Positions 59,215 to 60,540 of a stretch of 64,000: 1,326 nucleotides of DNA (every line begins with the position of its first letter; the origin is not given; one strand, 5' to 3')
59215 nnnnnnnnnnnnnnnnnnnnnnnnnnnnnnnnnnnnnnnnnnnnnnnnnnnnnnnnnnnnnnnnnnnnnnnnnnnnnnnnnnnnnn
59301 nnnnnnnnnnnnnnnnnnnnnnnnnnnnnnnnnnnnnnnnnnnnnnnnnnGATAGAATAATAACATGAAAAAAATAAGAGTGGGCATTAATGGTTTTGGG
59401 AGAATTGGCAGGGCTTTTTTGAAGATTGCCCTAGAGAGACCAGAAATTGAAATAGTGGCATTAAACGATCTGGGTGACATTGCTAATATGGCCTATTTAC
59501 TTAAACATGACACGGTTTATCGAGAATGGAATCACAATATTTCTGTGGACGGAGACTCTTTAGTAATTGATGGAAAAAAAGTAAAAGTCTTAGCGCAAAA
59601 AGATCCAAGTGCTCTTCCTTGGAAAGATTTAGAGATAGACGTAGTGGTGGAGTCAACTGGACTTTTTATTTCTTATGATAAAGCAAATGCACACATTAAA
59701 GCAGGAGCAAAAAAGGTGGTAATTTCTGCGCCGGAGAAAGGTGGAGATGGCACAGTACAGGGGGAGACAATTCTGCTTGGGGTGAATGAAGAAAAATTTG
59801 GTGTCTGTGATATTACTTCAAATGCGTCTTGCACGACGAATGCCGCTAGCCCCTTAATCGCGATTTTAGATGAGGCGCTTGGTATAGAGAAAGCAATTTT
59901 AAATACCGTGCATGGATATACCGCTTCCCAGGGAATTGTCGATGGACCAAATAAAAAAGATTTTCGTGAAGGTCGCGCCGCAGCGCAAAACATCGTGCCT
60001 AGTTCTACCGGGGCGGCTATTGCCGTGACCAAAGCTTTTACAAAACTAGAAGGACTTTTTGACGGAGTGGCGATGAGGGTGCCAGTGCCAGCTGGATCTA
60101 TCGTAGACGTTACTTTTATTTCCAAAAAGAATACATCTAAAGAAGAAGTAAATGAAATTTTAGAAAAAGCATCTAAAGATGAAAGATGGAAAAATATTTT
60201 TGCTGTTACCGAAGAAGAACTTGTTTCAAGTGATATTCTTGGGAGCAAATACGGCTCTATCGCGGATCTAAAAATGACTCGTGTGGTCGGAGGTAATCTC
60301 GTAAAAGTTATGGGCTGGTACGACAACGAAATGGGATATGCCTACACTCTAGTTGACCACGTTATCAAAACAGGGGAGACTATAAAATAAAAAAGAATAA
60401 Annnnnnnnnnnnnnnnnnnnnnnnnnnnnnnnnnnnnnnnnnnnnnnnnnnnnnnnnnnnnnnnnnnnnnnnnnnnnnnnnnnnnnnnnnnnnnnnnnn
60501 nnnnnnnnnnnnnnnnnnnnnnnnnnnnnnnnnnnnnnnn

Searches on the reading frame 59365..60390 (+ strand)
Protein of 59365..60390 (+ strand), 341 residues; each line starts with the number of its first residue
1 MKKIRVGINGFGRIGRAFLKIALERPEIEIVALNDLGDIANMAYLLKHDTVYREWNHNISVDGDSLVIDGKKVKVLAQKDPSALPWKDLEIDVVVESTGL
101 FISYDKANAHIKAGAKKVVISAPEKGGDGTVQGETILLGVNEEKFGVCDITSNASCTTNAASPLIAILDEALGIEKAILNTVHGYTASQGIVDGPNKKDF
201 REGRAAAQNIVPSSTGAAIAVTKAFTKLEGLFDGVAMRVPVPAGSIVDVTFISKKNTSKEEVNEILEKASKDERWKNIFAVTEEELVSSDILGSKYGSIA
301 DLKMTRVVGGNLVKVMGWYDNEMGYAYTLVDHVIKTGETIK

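Call 38: search_protein_families(library=pfam, proteins=[window:59365-60390:+], max_evalue=0.00001)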
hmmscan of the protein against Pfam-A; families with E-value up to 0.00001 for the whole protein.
window:59365-60390:+ (341 aa): 2 families
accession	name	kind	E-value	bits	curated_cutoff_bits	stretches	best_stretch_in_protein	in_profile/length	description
PF02800.25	Gp_dh_C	-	3.5e-52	176.6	24.4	1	163-319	3-158/158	Glyceraldehyde 3-phosphate dehydrogenase, C-terminal domain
PF00044.30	Gp_dh_N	-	1.9e-37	128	31.7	1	4-103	1-100/101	Glyceraldehyde 3-phosphate dehydrogenase, NAD binding domain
